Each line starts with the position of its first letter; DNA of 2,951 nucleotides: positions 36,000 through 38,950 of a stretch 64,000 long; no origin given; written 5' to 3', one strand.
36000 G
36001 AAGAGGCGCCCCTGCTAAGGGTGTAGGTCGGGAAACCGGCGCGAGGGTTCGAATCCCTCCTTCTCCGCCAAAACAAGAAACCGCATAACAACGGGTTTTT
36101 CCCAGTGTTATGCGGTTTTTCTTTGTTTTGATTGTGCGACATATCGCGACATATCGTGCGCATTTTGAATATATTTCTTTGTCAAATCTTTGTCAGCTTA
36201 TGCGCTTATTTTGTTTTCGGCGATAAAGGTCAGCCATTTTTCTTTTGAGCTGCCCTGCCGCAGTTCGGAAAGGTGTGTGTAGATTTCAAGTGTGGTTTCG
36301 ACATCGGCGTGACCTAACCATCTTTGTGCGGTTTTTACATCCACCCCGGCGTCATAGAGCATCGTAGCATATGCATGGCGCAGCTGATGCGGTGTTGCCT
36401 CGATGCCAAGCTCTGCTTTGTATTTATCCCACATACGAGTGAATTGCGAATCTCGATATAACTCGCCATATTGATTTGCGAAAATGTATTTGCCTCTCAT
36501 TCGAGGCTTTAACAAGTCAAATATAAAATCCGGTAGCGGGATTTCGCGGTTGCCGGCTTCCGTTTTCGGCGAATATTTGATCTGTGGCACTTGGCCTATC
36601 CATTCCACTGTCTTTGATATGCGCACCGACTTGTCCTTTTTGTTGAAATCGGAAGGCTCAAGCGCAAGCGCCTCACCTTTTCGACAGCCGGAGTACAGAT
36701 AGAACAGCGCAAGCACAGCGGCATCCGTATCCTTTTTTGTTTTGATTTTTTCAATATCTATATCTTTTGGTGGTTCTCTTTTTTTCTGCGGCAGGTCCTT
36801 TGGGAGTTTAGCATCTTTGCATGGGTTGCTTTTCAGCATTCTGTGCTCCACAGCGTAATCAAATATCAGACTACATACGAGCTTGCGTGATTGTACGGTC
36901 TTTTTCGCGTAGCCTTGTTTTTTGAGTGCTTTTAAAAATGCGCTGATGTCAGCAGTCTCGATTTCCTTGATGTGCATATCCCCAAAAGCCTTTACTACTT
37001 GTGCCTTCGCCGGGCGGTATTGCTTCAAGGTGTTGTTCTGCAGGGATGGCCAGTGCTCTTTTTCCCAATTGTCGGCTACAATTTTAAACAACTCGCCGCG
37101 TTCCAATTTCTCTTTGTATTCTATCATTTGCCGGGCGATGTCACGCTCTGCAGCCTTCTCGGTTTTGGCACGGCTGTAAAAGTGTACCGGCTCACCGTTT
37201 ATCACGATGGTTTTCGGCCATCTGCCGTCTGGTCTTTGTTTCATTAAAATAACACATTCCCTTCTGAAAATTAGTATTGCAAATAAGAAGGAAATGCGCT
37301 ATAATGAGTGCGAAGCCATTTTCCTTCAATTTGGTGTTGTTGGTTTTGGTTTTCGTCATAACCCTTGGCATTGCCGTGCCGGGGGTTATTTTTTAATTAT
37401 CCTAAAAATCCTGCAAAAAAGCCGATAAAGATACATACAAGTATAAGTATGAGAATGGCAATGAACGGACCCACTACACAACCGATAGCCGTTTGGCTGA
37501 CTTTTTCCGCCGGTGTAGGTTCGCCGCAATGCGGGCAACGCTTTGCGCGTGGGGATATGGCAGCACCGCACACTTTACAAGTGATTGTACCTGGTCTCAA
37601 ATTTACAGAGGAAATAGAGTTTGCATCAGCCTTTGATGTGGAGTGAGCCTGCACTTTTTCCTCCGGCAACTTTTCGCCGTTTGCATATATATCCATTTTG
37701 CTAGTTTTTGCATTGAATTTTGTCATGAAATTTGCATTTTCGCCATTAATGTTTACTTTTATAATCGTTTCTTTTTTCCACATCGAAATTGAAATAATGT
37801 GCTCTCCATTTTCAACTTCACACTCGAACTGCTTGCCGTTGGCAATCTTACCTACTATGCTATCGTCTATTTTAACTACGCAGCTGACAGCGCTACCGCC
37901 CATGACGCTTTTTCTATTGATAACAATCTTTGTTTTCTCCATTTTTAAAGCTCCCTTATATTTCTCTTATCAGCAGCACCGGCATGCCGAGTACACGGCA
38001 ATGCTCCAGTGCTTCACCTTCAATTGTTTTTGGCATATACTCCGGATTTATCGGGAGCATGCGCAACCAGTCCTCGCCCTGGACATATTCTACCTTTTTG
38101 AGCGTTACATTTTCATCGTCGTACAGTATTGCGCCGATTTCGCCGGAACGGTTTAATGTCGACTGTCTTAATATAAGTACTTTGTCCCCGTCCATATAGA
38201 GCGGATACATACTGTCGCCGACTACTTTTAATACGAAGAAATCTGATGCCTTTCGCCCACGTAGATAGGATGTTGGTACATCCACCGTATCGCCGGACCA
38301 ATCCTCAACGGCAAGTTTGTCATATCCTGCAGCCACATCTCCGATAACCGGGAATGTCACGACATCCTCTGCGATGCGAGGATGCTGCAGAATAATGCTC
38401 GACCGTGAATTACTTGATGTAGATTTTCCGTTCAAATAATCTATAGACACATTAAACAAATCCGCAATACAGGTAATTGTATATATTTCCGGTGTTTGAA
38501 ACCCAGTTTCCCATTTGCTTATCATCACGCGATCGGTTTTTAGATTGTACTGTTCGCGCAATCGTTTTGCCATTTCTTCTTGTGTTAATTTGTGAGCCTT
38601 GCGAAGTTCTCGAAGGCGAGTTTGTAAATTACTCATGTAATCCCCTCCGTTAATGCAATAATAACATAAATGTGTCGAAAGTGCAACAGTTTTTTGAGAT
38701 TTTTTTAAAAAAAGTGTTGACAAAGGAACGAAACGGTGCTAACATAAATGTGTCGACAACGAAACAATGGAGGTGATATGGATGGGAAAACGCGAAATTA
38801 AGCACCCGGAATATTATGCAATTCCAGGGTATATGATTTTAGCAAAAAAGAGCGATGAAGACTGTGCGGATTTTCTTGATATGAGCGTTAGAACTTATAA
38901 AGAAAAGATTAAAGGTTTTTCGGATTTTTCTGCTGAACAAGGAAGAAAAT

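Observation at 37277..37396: Promoter-plus-terminator unit of about 83 nt, antisense in the gap between the zinc-ribbon gene and int (candidate sRNA or 30-aa hydrophobic peptide)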

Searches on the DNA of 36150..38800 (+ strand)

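Call 9: search_dna_similar(query=window:36150-38800:+, collection=phages, mode=distant)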
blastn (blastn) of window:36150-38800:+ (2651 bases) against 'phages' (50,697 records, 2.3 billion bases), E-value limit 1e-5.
No match.

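Call 58: search_rna_families(source=window, start=37150, end=37500, threshold=evalue, max_evalue=10)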
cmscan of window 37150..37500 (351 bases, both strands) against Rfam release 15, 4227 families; matches with E-value up to 10: 4.
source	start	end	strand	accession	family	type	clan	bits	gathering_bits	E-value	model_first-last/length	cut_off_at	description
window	37256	37396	+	RF00515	PyrR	Cis-reg;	-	25.2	54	0.18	1-115/115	no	PyrR binding site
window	37354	37467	-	RF00514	His_leader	Cis-reg; leader;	-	16.8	49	2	1-126/126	no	Histidine operon leader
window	37245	37307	-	RF02661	icaR_5p_UTR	Cis-reg;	-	16.7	88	6.4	1-75/75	no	icaR 5' UTR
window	37359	37420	+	RF01477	rli43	Gene; sRNA;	-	9.9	100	5.3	1-255/255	no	Listeria sRNA rli43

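Call 84: search_rna_families(sources=[L086, L023, L019, L048, L056, L020, L022, L084], threshold=gathering)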
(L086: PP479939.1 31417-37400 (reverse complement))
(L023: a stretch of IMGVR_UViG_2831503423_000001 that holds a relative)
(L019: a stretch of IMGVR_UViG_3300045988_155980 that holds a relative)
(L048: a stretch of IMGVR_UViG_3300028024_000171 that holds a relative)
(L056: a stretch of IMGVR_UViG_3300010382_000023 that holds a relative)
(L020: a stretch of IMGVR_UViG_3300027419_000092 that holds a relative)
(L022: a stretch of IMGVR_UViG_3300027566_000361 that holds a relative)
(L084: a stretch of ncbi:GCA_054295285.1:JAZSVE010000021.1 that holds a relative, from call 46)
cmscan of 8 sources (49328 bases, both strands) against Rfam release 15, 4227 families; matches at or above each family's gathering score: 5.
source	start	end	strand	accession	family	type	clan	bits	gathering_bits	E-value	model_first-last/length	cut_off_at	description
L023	3966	4038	-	RF00005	tRNA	Gene; tRNA;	CL00001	72.6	29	4.7e-14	1-71/71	no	tRNA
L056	4294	4367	-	RF00005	tRNA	Gene; tRNA;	CL00001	60.5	29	1e-10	1-71/71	no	tRNA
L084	3560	3643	+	RF00005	tRNA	Gene; tRNA;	CL00001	59.6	29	1.8e-10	1-71/71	no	tRNA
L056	4409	4481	-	RF00005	tRNA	Gene; tRNA;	CL00001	57.7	29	5.7e-10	1-71/71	no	tRNA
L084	3676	3764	+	RF00005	tRNA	Gene; tRNA;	CL00001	51.9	29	2.3e-08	1-71/71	no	tRNA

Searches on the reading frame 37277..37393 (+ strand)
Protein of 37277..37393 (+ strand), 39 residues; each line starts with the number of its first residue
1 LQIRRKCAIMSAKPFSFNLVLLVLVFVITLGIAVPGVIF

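Call 44: search_protein_representatives(protein=window:37277-37393:+)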
Query: 39 residues. Proteins with E-value up to 0.001 (for the whole library): 1; up to 1e-10: 0; up to 1e-30: 0. The best 1 are listed.
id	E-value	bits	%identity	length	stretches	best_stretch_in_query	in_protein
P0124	1.8e-07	45.6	93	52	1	10-39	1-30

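Call 46: find_encoding_contigs(protein=P0124, flank=5000)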
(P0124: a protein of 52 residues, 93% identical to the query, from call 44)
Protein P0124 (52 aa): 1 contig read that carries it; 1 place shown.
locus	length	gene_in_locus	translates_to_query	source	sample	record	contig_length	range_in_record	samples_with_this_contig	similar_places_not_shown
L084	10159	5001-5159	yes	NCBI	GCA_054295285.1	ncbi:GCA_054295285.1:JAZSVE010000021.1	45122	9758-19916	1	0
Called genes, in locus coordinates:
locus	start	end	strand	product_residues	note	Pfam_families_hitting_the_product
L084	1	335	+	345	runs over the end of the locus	PF00005:ABC_tran, PF08402:TOBE_2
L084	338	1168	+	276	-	PF00528:BPD_transp_1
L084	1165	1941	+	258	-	PF00528:BPD_transp_1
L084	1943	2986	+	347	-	PF01547:SBP_bac_1, PF13416:SBP_bac_8, PF13531:SBP_bac_11, PF13343:SBP_bac_6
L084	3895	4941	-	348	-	PF14659:Phage_int_SAM_3 (weak), PF22022:Phage_int_M, PF00589:Phage_integrase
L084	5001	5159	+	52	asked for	-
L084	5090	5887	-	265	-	-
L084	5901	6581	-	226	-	PF01381:HTH_3, PF12844:HTH_19, PF13560:HTH_31 (weak), PF00717:Peptidase_S24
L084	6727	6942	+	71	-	-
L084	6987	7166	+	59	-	-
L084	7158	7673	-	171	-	-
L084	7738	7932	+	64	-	PF12728:HTH_17 (weak)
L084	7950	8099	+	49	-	-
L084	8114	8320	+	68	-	-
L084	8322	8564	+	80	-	-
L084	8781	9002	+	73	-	-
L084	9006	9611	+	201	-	-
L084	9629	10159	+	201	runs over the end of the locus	-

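Call 60: find_homologous_proteins(query=P0124, max_evalue=10)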
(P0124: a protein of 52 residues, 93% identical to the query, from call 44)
Query P0124 (52 aa): 1 proteins with E <= 10 among 1 candidates.
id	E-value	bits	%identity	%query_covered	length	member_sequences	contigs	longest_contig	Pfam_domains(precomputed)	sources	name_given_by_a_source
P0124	3.8e-23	97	100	100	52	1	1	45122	-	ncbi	-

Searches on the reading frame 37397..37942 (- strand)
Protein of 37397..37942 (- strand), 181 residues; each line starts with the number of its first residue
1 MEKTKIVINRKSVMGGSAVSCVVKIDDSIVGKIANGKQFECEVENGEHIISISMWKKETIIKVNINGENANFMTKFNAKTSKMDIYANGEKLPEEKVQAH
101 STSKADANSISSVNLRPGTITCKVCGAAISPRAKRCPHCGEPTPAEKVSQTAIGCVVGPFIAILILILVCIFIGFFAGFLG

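Call 10: search_protein_families(library=pfam, proteins=[window:37397-37942:-], max_evalue=0.01)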
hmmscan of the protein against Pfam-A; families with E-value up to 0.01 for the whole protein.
window:37397-37942:- (181 aa): 6 families
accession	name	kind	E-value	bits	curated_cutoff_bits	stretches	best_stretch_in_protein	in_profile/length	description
PF11008.14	DUF2846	-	1.6e-05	25.3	34.3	1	3-74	4-77/92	Protein of unknown function (DUF2846)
PF13248.11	Zn_ribbon_3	-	5.6e-05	22.9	27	1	119-142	2-25/26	zinc-ribbon domain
PF13240.11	Zn_Ribbon_1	-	0.00011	22.4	25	1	122-142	2-22/23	zinc-ribbon domain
PF12773.13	DZR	-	0.00019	22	27.3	1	116-145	9-36/45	Double zinc ribbon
PF05129.18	Zn_ribbon_Elf1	-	0.0021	18.6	29.8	0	37-87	21-71/79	Transcription elongation factor Elf1 like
PF01155.25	HypA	-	0.0046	17.4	28.9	1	112-142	63-95/112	Hydrogenase/urease nickel incorporation, metallochaperone, hypA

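Call 16: find_homologous_proteins(query=window:37397-37942:-, max_evalue=0.00001)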
Query window:37397-37942:- (181 aa): 3 proteins with E <= 0.00001 among 56 candidates.
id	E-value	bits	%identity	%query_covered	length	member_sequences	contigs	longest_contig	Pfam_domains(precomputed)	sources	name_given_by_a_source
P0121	5.2e-114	396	100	100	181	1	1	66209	PF11008.15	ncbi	-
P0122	5.9e-41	158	49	99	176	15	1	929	PF13240.12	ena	-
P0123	2.6e-15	75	59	32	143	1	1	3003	PF13240.12,PF14471.12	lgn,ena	-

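Call 18: find_encoding_contigs(protein=P0121, flank=2000, max_places=3)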
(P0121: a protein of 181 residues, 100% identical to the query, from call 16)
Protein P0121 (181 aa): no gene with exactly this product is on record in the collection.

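Call 31: find_encoding_contigs(protein=P0122, flank=3000, max_places=4)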
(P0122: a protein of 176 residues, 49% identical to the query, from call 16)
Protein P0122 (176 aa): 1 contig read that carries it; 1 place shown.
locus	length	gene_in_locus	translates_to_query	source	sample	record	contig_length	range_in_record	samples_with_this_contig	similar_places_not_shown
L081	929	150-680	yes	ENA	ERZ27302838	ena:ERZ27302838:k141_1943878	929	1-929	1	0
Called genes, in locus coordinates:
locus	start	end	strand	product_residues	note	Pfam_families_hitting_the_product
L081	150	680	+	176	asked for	PF13240:Zn_Ribbon_1 (faint)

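Call 32: find_encoding_contigs(protein=P0123, flank=3000, max_places=3)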
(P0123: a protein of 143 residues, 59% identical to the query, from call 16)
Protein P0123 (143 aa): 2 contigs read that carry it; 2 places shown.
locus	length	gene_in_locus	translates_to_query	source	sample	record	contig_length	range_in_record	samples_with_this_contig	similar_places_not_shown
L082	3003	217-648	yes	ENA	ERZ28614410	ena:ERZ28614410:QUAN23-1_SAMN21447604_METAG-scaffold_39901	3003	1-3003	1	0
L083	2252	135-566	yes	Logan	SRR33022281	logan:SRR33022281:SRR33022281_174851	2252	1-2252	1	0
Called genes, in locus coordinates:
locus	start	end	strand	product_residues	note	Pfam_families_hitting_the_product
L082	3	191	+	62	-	?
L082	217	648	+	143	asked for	PF14471:DUF4428 (weak), PF13240:Zn_Ribbon_1 (weak)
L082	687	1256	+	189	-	PF12978:DUF3862, PF07467:BLIP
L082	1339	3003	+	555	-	?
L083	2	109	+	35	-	?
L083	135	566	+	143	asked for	PF14471:DUF4428 (weak), PF13240:Zn_Ribbon_1 (weak)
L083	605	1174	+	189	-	PF12978:DUF3862, PF07467:BLIP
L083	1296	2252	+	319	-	?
